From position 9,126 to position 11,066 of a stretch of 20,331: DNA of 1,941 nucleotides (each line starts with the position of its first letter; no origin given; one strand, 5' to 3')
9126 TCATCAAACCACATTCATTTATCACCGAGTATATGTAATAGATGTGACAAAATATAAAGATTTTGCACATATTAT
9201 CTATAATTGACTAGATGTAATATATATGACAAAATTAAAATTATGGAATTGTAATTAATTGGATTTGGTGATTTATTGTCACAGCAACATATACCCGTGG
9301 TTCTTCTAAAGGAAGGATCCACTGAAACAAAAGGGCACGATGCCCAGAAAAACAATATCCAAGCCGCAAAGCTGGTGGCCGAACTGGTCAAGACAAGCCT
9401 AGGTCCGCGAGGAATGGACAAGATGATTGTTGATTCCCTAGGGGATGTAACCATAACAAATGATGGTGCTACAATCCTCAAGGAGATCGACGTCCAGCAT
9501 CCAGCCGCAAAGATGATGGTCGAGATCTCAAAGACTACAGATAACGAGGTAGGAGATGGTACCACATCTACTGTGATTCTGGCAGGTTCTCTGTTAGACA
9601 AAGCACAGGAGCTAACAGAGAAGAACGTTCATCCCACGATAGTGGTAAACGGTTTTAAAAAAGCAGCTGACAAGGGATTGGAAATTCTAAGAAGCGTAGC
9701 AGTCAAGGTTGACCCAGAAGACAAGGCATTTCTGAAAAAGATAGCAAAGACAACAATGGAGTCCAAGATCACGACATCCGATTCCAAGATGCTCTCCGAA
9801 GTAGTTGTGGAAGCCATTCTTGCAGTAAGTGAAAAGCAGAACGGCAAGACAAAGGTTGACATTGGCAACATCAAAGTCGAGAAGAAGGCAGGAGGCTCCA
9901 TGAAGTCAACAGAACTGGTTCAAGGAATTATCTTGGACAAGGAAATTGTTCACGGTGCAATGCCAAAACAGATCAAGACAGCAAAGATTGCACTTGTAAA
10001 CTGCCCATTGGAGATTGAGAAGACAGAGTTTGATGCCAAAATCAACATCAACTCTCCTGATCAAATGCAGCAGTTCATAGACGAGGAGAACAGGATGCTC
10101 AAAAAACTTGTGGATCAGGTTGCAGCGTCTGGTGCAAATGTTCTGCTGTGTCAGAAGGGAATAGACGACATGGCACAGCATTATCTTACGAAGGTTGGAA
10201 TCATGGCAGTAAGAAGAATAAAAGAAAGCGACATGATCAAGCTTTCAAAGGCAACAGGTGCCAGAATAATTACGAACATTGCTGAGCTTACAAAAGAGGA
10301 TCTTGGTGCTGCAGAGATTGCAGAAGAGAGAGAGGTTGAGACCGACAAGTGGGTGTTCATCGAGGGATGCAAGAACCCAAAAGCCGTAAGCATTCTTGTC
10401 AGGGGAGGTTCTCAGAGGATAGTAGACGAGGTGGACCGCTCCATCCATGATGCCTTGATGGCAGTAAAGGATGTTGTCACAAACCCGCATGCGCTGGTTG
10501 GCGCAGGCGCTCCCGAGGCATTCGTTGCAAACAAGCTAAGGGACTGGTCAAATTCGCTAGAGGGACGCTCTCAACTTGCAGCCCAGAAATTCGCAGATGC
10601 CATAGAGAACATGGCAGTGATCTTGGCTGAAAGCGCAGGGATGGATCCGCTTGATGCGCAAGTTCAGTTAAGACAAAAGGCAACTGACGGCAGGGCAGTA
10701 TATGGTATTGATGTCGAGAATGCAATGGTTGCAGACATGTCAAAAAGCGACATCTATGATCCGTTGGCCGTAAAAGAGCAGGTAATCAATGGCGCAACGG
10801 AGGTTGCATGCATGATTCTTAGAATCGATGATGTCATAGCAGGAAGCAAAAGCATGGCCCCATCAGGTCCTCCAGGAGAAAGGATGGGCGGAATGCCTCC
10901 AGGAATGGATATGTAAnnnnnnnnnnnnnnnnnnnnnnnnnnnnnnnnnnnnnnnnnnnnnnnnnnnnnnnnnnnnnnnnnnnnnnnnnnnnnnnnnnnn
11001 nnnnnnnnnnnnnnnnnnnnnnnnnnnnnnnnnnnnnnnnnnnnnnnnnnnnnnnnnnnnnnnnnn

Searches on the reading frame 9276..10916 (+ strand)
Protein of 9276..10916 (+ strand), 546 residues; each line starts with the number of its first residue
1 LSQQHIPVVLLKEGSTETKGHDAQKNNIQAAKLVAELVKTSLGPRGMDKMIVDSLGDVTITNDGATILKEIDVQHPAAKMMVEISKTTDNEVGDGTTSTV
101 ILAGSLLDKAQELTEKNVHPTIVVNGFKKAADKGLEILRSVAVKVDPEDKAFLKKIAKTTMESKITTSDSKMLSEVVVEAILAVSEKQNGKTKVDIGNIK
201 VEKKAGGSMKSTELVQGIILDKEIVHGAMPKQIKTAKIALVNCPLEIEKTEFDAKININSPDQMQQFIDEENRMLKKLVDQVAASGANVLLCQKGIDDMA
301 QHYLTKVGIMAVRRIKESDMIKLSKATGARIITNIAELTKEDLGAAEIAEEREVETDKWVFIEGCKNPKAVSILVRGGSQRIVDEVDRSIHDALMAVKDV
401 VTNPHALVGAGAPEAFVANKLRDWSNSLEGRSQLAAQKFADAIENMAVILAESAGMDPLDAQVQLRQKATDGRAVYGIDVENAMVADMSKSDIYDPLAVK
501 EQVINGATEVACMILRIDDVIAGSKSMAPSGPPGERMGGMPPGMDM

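Call 48: find_related_loci(query=window:9276-10913:+, collection=metagenome_contigs, flank=10000)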
Query window:9276-10913:+ (546 aa) in metagenome_contigs; peptide patterns used: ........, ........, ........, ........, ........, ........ (x = any residue, [..] = any of these).
600 stretches matched a pattern (row limit reached: there are more); 577 encode a relative of the query (tblastn E <= 1e-3); the best 80 are kept; 80 distinct loci.
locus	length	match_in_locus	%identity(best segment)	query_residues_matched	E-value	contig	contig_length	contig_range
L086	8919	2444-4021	72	1-526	0e+0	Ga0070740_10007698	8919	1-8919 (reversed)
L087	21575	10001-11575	72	1-526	0e+0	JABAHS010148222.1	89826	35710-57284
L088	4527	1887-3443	73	8-526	0e+0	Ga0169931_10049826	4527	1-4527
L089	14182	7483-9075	65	2-534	0e+0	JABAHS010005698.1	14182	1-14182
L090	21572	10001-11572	65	6-529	0e+0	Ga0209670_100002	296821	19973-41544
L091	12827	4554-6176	63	3-526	0e+0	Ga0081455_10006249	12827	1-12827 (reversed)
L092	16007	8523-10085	65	6-526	0e+0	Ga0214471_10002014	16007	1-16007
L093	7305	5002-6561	65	6-525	0e+0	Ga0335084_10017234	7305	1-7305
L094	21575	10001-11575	65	2-526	0e+0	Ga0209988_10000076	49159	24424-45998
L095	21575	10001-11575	64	6-530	0e+0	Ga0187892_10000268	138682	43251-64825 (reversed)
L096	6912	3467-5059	64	2-534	0e+0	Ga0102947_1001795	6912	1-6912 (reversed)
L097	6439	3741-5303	65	6-526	0e+0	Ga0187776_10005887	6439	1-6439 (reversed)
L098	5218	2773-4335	64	6-526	0e+0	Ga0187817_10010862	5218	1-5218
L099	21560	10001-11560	65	6-525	0e+0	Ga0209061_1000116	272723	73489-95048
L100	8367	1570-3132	65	6-526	0e+0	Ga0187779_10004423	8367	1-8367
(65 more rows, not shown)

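Call 54: find_homologous_proteins(query=window:9276-10913:+, max_evalue=1e-100)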
Query window:9276-10913:+ (546 aa): 8000 proteins with E <= 1e-100 among 8000 candidates; the best 120 are listed.
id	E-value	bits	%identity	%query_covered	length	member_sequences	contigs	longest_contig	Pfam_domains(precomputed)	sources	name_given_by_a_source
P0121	0.0e+0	1074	94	97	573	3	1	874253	PF00118.30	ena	-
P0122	0.0e+0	1072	94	97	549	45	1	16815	PF00118.30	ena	-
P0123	2.4e-287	972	84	96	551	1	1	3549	PF00118.30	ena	-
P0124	3.1e-286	968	84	96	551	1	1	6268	PF00118.30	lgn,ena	-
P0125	1.5e-256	870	74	97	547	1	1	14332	PF00118.30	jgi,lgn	jgi:thermosome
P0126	3.1e-256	869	73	97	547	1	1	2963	PF00118.30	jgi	jgi:thermosome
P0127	1.3e-255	867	73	100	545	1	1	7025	PF00118.30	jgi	jgi:thermosome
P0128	3.5e-255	866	74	96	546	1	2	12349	PF00118.30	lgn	-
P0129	8.8e-255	865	72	97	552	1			PF00118.30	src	-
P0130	2.1e-254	863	72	100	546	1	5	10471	PF00118.30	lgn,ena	-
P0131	8.5e-254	861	73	100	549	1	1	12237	PF00118.30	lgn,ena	-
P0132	1.1e-253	861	71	100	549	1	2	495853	PF00118.30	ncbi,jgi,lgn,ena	-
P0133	1.7e-253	860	72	100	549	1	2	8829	PF00118.30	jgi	jgi:thermosome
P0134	2.3e-253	860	71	100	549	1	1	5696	PF00118.30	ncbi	-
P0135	2.4e-253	860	72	100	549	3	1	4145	PF00118.30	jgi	jgi:thermosome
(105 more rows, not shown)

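Call 55: find_encoding_contigs(protein=P0121, flank=10000, max_places=2)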
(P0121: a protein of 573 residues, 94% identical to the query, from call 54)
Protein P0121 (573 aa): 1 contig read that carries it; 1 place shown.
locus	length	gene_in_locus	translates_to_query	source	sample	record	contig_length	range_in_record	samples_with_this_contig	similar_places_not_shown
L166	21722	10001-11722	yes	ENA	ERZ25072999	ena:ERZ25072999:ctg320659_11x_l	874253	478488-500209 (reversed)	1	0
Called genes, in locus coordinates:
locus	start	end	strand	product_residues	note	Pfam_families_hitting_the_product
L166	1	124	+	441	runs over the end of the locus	-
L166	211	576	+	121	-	-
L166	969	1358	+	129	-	-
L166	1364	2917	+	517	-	PF03109:ABC1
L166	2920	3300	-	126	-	PF17886:ArsA_HSP20 (faint), PF00011:HSP20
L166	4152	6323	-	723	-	PF02359:CDC48_N, PF02933:CDC48_2, PF05496:RuvB_N, PF13191:AAA_16 (weak), PF00004:AAA, PF17862:AAA_lid_3, PF00004:AAA, PF17862:AAA_lid_3, +24 more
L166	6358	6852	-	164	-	PF00011:HSP20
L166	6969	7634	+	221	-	PF24367:DUF7523 (faint)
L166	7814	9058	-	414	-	PF00089:Trypsin, PF13365:Trypsin_2, PF13180:PDZ_2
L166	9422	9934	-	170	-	PF00011:HSP20 (weak), PF18201:PIH1_CS (weak)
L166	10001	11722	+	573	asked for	PF00118:Cpn60_TCP1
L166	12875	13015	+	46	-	-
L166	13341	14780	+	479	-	-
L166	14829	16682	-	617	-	-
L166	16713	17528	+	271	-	PF03372:Exo_endo_phos (weak), PF19580:Exo_endo_phos_3 (weak)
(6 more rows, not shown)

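Call 56: find_encoding_contigs(protein=P0122, flank=10000, max_places=3)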
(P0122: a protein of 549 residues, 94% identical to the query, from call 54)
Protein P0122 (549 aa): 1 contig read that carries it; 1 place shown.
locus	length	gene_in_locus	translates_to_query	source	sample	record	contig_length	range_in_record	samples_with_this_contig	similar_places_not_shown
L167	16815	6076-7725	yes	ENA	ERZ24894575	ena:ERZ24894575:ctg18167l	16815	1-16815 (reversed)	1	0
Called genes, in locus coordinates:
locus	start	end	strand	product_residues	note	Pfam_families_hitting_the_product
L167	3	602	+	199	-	?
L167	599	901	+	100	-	-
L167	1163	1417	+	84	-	-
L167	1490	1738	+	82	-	PF01037:AsnC_trans_reg (weak)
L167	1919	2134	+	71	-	-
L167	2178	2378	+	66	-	-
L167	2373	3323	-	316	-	PF05362:Lon_C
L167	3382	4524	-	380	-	PF00089:Trypsin, PF13365:Trypsin_2, PF13180:PDZ_2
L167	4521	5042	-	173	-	-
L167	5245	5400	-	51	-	-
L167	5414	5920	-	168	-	PF18201:PIH1_CS (weak), PF00011:HSP20 (weak)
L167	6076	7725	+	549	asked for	PF00118:Cpn60_TCP1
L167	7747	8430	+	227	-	PF01022:HTH_5 (weak), PF01978:TrmB (faint), PF21476:PF0610-like_N (faint)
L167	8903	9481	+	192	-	PF00011:HSP20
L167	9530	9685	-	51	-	-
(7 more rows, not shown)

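Call 62: find_encoding_contigs(protein=window:9276-10916:+, flank=3000, max_places=8)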
Protein window:9276-10916:+ (546 aa): no gene with exactly this product is on record in the collection.
